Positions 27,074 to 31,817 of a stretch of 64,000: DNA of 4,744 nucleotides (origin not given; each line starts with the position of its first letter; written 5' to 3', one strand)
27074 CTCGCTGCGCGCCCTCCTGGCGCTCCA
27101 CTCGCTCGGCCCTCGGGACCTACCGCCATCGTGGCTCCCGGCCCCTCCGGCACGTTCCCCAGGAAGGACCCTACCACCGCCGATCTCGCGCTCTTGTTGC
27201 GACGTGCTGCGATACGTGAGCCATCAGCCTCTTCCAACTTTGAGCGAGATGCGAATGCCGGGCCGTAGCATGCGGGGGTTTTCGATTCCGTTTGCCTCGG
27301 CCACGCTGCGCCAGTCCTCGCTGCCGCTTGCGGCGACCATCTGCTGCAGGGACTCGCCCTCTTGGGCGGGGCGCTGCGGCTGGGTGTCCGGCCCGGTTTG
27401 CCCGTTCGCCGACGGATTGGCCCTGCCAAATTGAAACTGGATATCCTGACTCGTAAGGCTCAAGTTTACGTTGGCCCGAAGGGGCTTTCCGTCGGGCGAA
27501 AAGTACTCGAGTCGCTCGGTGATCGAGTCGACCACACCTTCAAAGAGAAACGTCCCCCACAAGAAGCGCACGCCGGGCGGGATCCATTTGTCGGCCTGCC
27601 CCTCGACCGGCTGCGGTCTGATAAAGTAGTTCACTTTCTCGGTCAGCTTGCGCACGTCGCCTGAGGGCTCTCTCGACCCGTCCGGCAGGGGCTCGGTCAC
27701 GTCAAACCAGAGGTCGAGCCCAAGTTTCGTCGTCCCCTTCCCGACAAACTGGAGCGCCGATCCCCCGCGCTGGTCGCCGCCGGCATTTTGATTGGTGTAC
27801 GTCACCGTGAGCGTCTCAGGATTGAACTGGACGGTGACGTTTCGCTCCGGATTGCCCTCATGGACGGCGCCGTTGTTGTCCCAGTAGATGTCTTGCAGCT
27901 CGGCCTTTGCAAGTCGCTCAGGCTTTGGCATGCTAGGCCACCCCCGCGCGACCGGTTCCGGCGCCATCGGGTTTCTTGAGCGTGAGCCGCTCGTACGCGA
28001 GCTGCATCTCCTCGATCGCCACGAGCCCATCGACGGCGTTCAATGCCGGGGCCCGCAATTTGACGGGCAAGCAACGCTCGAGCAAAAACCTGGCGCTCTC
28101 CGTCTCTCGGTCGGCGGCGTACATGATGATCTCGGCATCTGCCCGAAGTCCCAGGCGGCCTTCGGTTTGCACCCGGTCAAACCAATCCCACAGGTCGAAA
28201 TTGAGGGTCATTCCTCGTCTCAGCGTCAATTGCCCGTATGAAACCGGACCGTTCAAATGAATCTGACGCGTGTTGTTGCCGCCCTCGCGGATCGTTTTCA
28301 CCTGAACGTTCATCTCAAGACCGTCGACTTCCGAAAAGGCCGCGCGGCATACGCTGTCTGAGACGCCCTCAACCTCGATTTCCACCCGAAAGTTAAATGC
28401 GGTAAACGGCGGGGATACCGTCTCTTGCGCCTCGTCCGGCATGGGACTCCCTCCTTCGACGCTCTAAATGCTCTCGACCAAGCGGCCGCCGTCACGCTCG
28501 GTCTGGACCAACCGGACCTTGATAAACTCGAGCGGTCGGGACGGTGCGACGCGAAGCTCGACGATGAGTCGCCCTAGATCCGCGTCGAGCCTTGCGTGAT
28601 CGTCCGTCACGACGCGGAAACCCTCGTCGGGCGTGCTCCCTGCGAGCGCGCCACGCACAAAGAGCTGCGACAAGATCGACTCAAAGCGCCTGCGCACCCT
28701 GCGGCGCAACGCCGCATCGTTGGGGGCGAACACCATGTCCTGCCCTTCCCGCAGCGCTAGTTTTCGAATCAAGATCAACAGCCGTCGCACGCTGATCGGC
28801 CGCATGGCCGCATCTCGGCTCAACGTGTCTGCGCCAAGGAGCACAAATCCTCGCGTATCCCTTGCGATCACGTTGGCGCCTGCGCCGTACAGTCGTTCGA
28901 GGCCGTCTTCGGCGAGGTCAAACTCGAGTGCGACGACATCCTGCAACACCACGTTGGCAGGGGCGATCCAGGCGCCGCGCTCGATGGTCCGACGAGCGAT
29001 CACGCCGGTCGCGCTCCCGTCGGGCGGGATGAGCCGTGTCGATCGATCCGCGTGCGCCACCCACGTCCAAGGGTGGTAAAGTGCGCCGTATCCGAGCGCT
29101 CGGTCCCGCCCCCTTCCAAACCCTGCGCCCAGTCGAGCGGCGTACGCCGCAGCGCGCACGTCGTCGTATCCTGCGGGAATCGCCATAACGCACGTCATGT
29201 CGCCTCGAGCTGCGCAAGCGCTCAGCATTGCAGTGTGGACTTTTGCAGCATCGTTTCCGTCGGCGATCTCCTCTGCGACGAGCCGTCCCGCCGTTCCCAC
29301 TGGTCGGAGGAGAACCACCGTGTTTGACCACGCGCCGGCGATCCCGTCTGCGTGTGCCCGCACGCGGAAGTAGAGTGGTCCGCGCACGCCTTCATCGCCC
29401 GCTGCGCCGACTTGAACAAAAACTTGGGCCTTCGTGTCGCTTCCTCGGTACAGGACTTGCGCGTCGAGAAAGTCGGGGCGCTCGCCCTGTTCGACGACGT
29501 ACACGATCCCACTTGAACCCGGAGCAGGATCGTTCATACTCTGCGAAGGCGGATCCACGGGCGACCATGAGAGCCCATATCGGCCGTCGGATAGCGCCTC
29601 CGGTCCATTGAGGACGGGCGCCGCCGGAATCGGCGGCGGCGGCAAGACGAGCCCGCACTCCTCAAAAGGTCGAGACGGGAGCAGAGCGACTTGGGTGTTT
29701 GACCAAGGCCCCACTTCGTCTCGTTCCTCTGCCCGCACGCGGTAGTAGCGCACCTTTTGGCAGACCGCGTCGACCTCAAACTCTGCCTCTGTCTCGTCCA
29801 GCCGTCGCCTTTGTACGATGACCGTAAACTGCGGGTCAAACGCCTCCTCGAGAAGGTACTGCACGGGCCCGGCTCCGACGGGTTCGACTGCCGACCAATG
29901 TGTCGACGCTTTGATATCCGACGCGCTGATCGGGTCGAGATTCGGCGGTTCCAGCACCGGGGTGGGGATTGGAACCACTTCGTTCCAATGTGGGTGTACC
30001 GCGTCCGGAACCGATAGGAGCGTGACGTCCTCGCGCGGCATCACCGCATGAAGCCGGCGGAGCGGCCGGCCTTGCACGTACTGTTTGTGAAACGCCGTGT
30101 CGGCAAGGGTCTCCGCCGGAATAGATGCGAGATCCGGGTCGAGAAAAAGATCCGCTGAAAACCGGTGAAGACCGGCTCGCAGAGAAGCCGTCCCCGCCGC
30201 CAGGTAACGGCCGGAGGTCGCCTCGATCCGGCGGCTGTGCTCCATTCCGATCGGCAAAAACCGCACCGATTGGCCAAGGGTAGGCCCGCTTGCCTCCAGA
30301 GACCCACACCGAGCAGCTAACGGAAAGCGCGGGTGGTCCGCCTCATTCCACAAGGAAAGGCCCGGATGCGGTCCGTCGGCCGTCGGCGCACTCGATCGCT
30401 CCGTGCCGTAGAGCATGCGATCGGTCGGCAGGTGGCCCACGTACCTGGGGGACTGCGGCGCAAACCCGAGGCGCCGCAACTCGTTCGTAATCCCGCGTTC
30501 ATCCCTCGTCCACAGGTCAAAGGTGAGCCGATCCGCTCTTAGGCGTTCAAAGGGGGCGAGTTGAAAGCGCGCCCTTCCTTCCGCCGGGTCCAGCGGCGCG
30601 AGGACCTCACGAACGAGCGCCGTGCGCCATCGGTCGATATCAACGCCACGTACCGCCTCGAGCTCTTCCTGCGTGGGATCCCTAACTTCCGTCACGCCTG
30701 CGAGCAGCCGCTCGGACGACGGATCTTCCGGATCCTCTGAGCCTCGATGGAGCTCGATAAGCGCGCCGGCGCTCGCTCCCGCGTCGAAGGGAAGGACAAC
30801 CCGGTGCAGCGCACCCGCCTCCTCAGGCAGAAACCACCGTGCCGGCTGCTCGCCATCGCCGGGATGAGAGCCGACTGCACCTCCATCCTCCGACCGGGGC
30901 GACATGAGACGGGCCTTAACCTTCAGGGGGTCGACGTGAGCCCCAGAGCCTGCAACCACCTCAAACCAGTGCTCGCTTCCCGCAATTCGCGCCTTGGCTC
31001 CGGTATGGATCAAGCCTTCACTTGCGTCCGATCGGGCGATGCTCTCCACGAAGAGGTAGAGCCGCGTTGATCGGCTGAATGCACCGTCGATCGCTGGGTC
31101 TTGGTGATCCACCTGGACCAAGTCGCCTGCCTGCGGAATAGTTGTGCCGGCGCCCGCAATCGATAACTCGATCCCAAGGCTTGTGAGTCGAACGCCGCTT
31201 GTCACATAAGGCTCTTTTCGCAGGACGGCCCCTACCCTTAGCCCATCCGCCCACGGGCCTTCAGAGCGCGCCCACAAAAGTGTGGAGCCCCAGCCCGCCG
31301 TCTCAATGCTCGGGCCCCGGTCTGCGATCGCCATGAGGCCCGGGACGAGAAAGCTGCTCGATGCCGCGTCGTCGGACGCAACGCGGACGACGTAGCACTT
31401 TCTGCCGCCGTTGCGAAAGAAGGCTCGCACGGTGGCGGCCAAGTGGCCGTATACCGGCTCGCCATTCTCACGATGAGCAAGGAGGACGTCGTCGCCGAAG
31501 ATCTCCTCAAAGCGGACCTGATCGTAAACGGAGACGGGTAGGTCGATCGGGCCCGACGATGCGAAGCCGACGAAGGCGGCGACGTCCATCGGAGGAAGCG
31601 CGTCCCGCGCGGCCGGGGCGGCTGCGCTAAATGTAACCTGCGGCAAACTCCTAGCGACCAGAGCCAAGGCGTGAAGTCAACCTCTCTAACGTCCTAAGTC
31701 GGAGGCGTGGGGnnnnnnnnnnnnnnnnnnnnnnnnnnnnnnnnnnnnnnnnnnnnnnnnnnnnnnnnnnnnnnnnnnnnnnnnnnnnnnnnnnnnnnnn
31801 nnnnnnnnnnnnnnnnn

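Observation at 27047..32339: Two paralogous structured intergenic elements (A 27047-27181, B 32199-32339) placed just upstream of ribosome-binding sites inside the eCIS operon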

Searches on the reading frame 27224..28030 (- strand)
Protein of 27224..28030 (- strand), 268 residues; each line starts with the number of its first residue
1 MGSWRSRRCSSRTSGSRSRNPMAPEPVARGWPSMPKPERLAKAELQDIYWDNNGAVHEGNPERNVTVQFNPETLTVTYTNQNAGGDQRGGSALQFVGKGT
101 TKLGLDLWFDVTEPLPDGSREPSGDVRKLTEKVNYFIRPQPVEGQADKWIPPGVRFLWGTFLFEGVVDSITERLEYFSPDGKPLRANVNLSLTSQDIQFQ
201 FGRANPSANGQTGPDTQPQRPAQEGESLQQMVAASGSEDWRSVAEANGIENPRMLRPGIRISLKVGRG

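Call 18: search_protein_families(library=pfam, proteins=[window:27224-28030:-], max_evalue=0.01)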
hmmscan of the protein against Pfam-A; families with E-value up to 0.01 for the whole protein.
window:27224-28030:- (268 aa): 2 families
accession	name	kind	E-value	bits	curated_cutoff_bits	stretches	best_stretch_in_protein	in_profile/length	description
PF19266.4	CIS_tube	-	1.6e-25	90.1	27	1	60-196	18-151/158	Contractile injection system tube protein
PF06995.16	Phage_P2_GpU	-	0.00053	20.1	27.5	0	165-194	86-117/120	Phage P2 GpU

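Call 102: search_protein_families(library=pfam, proteins=[window:27224-27931:-], max_evalue=0.01)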
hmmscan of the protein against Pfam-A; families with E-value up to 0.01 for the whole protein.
window:27224-27931:- (235 aa): 2 families
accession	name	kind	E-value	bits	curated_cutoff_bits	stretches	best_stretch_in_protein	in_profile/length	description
PF19266.4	CIS_tube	-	1.1e-25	90.6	27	1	27-163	18-151/158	Contractile injection system tube protein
PF06995.16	Phage_P2_GpU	-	0.00036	20.6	27.5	0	132-161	86-117/120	Phage P2 GpU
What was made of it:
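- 27224..27931 (-): CIS_tube-family gene (tube initiator-like), upstream of A. Pfam PF19266, E=1e-25; no LysM hit (calls 18, 102).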

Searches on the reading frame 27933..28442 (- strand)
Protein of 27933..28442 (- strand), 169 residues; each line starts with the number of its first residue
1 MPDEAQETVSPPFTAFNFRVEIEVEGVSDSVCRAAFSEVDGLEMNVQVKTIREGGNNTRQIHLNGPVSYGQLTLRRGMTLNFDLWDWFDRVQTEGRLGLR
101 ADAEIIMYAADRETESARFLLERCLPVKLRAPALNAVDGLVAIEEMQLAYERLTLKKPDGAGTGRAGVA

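Call 18: search_protein_families(library=pfam, proteins=[window:27933-28442:-], max_evalue=0.01)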
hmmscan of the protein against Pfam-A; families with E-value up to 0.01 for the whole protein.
window:27933-28442:- (169 aa): 1 family
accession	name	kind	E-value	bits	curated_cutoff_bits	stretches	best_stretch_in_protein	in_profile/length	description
PF06841.18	Phage_T4_gp19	-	3.2e-33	114.8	28.2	1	15-154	2-134/134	T4-like virus tail tube protein gp19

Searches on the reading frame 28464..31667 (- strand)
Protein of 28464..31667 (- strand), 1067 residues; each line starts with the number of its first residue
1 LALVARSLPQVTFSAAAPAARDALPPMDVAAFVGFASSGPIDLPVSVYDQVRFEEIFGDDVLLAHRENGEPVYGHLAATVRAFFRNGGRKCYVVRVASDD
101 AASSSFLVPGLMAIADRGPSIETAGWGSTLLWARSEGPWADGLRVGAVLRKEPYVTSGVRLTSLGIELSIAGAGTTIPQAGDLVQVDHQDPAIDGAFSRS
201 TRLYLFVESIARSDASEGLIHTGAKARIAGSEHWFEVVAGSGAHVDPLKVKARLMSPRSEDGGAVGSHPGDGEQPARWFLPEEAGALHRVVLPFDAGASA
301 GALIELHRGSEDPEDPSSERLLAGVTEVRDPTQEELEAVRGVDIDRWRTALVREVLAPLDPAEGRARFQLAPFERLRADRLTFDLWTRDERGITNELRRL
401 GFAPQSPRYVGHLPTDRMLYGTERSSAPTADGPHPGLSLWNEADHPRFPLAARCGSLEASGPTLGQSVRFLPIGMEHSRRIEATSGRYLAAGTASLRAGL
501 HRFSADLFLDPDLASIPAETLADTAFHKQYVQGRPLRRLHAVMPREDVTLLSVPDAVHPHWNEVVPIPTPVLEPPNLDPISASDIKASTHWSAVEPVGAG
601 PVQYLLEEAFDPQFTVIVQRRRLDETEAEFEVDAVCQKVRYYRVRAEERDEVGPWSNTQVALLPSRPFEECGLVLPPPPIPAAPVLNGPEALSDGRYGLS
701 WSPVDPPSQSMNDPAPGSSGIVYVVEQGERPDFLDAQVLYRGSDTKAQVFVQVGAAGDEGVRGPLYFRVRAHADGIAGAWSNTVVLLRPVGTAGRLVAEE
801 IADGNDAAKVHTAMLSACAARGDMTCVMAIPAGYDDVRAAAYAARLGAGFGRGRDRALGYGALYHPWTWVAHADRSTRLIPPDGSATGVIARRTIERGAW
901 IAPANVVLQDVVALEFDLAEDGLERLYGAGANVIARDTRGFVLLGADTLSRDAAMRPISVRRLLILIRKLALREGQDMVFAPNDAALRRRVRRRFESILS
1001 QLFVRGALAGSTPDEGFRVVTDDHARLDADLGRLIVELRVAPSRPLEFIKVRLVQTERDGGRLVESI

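Call 18: search_protein_families(library=pfam, proteins=[window:28464-31667:-], max_evalue=0.01)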
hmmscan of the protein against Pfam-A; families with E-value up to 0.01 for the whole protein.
window:28464-31667:- (1067 aa): 2 families
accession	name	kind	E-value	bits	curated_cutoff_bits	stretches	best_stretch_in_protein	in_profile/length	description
PF04984.19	Phage_sheath_1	-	2.8e-08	34.2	31.4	1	802-946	25-165/168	Phage tail sheath protein subtilisin-like domain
PF17482.7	Phage_sheath_1C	-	6.3e-05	23.4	26.9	1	951-1055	2-103/104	Phage tail sheath C-terminal domain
